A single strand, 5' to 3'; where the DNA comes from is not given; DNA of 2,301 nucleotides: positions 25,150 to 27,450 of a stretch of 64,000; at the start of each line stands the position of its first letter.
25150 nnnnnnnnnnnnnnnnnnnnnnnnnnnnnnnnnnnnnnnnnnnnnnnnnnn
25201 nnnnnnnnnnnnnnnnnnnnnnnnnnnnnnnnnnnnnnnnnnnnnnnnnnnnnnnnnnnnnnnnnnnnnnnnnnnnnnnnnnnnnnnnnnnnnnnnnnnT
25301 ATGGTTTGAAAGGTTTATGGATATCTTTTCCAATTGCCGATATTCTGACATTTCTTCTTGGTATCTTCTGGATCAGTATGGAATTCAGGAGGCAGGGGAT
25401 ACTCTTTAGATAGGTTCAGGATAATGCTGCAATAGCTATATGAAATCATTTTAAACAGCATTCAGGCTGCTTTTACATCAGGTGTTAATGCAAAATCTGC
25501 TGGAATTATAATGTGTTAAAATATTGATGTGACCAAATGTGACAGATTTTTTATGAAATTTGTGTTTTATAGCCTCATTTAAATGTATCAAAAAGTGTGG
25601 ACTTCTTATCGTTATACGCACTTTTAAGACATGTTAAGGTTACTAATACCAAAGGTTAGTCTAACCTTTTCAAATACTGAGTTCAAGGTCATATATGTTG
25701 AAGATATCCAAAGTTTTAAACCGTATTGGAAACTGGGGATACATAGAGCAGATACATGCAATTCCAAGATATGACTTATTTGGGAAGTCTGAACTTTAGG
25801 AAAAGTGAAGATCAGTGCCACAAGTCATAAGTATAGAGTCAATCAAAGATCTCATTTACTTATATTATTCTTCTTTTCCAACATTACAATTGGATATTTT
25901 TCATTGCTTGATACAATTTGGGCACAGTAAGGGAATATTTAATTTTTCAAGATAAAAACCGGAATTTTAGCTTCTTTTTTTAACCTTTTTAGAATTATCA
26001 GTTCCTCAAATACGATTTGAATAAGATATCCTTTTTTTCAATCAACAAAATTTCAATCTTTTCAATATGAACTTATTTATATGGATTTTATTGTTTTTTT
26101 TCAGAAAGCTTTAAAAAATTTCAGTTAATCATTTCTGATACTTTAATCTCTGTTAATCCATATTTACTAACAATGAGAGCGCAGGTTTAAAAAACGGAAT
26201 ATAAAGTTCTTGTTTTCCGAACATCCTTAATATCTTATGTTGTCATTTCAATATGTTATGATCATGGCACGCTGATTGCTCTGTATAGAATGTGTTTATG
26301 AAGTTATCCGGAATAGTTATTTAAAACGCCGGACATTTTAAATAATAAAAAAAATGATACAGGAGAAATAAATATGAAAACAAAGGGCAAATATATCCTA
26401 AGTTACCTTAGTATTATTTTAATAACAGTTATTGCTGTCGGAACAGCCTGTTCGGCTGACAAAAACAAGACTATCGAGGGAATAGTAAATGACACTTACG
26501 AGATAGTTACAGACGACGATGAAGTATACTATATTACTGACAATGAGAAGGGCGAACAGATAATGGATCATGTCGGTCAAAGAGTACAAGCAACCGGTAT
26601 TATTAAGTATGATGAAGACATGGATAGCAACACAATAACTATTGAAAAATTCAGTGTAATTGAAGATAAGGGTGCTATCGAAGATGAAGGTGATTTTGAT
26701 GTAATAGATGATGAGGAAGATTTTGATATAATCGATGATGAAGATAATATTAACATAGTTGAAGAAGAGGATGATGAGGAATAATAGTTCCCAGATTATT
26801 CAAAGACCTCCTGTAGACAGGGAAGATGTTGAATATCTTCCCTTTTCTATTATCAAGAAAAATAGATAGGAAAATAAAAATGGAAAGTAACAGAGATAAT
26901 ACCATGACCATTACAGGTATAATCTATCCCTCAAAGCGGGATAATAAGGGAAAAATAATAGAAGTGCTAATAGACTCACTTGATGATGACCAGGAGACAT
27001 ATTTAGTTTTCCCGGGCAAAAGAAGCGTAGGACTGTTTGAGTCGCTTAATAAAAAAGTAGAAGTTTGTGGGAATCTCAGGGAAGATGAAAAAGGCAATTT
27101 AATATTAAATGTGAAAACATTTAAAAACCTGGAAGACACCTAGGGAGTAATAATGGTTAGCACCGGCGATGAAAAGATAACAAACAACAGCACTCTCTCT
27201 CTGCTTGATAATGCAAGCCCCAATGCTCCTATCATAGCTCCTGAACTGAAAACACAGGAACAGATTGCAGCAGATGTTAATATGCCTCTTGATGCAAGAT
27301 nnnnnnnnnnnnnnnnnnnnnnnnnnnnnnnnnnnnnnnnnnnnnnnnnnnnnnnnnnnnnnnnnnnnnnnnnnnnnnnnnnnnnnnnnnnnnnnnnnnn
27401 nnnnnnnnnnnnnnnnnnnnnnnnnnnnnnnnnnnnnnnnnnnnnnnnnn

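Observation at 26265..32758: Sigma-54-driven orphan six-gene operon with an unprecedented enzyme combination (top candidate for a new system)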

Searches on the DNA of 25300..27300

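Call 78: search_rna_families(source=window, start=25300, end=27300, threshold=evalue, max_evalue=1)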
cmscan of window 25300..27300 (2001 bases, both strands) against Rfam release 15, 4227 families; matches with E-value up to 1: 4.
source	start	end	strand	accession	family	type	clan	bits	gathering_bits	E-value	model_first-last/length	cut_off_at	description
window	27012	27115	-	RF02706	TeloSII_ncR30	Gene; sRNA;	-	27.6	86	0.0011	1-226/226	no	TeloSII non coding RNA 30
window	26731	26779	+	RF01139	sR2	Gene; snRNA; snoRNA; CD-box;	-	17.9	42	0.47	1-57/57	no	Small nucleolar RNA sR2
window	26705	26745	+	RF01304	sR5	Gene; snRNA; snoRNA; CD-box;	-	17.8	40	0.35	1-53/53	no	Small nucleolar RNA sR5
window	26787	26857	-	RF02172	RFPL3-AS1_2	Gene; lncRNA;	-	15.8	40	0.48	1-71/71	no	RFPL3 antisense RNA 1 conserved region 2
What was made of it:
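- Tried and rejected: No Rfam family lies in the 960-bp gap (call 78).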

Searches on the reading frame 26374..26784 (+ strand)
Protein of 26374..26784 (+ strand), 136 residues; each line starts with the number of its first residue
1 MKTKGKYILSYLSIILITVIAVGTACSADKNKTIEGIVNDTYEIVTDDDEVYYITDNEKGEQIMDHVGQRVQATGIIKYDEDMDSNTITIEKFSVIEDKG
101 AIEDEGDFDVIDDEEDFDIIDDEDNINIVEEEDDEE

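Call 3: search_protein_families(library=pfam, proteins=[window:26374-26784:+], max_evalue=0.01)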
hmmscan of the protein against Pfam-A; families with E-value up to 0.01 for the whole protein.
window:26374-26784:+ (136 aa): 1 family
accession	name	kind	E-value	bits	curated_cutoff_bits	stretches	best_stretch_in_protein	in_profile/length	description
PF19135.5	DUF5818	-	0.0064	16.5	27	0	44-91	13-52/57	Protein of unknown function (DUF5818)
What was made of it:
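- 26374..26784 (+): g1: exported (signal or lipoprotein-like) small OB-fold-family protein with a 41-residue acidic tail. It is an accessory gene, not part of the conserved core. There is a weak DUF5818 hit (16.5 bits, below cutoff; call 3).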

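Call 4: search_protein_families(library=ncbifam, proteins=[window:26374-26784:+], max_evalue=0.01)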
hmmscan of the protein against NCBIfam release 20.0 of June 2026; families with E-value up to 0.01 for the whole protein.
window:26374-26784:+ (136 aa): 2 families
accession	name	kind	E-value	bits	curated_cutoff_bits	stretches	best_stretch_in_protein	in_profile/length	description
NF045871.1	MBA_Nterm_para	domain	0.0029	17.3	55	1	4-54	4-52/132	MBA family surface membrane protein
NF045961.1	MAG5150_fam_LP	equivalog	0.0054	16.2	80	1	1-65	1-59/331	MAG5150 family histidine triad lipoprotein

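Call 83: search_protein_families(library=padloc, proteins=[window:26374-26784:+], max_evalue=0.01)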
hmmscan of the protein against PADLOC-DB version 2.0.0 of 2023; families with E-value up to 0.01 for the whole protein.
window:26374-26784:+ (136 aa): 0 families

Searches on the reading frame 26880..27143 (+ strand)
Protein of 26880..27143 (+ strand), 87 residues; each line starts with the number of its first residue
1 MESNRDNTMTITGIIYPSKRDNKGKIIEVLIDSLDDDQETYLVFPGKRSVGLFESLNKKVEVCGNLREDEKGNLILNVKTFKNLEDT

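Call 3: search_protein_families(library=pfam, proteins=[window:26880-27143:+], max_evalue=0.01)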
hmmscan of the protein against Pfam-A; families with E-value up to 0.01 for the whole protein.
window:26880-27143:+ (87 aa): 0 families

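Call 4: search_protein_families(library=ncbifam, proteins=[window:26880-27143:+], max_evalue=0.01)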
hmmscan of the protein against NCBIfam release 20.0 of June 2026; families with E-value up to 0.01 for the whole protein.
window:26880-27143:+ (87 aa): 0 families

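Call 61: find_homologous_proteins(query=window:26880-27143:+, max_evalue=0.001)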
Query window:26880-27143:+ (87 aa): 3 proteins with E <= 0.001 among 3 candidates.
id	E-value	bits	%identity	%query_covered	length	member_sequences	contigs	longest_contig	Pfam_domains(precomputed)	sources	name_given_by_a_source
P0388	2.4e-49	182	100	100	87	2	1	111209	-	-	-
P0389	2.6e-39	151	85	99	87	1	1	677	-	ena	-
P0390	4.7e-39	150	81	99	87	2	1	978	-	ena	-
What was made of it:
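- Tried and rejected: The homolog search for g2 returned only 3 near-identical proteins (call 61).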

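Call 70: predict_structure(alignment_id=A3)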
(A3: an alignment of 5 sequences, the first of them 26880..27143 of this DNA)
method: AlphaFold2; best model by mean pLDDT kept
length: 87 residues; sequences in the alignment: 5
mean_pLDDT: 85.0   pTM: 0.70
mean pLDDT of the five models: 85.0, 57.2, 55.2, 53.1, 51.5
residues with pLDDT >= 90: 46; 70-90: 33; 50-70: 4; < 50: 4
segments of 3 or more residues with pLDDT < 50: 1-4
pLDDT, mean of each block of 10 residues (from residue 1): 61 92 90 87 82 88 91 90 81
secondary structure, 60 per line:
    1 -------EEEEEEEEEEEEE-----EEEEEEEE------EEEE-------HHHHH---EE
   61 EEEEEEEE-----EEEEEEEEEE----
elements in order: E8-20 E26-33 E40-43 H51-55 E59-68 E74-83

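Call 72: fold_search(model_id=the predicted structure, library=pdb)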
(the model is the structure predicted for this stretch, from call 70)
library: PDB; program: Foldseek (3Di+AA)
matches with E <= 10: 1079; with E <= 0.001: 0
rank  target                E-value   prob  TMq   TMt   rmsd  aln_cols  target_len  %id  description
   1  8rk2_B                1.1e-03  1.00  0.49  0.40   4.6        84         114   19  Human Replication protein A (RPA; trimeric core) - ssDNA complex (released 2024-04-24)
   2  8aaj_B                2.5e-03  1.00  0.58  0.32   3.4        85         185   13  Crystal structure of the Pyrococcus abyssi RPA (apo form) (released 2023-05-03)
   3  5gqo_B                2.8e-03  1.00  0.57  0.51   5.0        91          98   16  Structure of the second Single Stranded DNA Binding protein (SSBb) from Mycobacterium smegmatis (released 2016-10-12)
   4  1bbw                  3.3e-03  1.00  0.57  0.14   4.0        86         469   14  LYSYL-TRNA SYNTHETASE (LYSS) (released 2000-11-10)
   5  4gs3                  3.5e-03  1.00  0.58  0.56   5.0        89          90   13  Dimeric structure of the N-terminal domain of PriB protein from Thermoanaerobacter tencongensis solved ab initio (released 2012-09-19)
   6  9mj5_B                3.5e-03  1.00  0.56  0.28   3.9        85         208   19  Catalytic domain of human DNA polymerase alpha in complex with DNA and RPA (released 2025-02-19)
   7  8d0b_C                4.1e-03  1.00  0.54  0.41   5.1        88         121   15  Human CST-DNA polymerase alpha/primase preinitiation complex bound to 4xTEL-foldback template (released 2022-06-22)
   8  6wom_A                4.6e-03  1.00  0.57  0.11   4.1        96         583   18  Crystal structure of Aspartyl-tRNA ligase from Elizabethkingia sp. (released 2020-05-13)
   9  2pi2_A                4.6e-03  1.00  0.52  0.38   4.0        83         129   19  Full-length Replication protein A subunits RPA14 and RPA32 (released 2007-10-16)
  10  8aas_B                4.9e-03  1.00  0.61  0.34   3.5        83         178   12  Crystal structure of the Pyrococcus abyssi RPA trimerization core bound to poly-dT20 ssDNA (released 2023-05-03)
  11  3e9h_A                4.9e-03  1.00  0.59  0.14   3.9        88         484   20  Lysyl-tRNA synthetase from Bacillus stearothermophilus complexed with L-Lysylsulfamoyl adenosine (released 2009-07-14)
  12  2ccz_A                4.9e-03  1.00  0.57  0.44   6.6       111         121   10  Crystal structure of E. coli primosomol protein PriB bound to ssDNA (released 2006-09-18)
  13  5wqv_A                5.4e-03  1.00  0.56  0.53   6.1        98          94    9  Crystal structure of PriB mutant - S55A (released 2017-11-29)
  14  3fhw_A                5.4e-03  1.00  0.57  0.50   6.0        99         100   13  Crystal structure of the protein priB from Bordetella parapertussis. Northeast Structural Genomics Consortium target B (released 2008-12-30)
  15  6hhv_B                6.1e-03  1.00  0.61  0.12   4.2        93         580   12  Structure of T. thermophilus AspRS in Complex with 5'-O-(N-(L-aspartyl)-sulfamoyl)N3-methyluridine (released 2019-12-18)
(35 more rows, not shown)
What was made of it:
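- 26880..27143 (+): g2: 87-aa cytoplasmic OB-fold protein, paralog of the g1 core and of the protein at 47866-48129. Its best Foldseek matches are RPA, SSB, PriB and tRNA-synthetase OB domains (TM 0.5-0.6; calls 70, 72).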

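Call 83: search_protein_families(library=padloc, proteins=[window:26880-27143:+], max_evalue=0.01)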
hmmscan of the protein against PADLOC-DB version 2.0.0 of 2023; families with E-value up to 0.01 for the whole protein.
window:26880-27143:+ (87 aa): 0 families
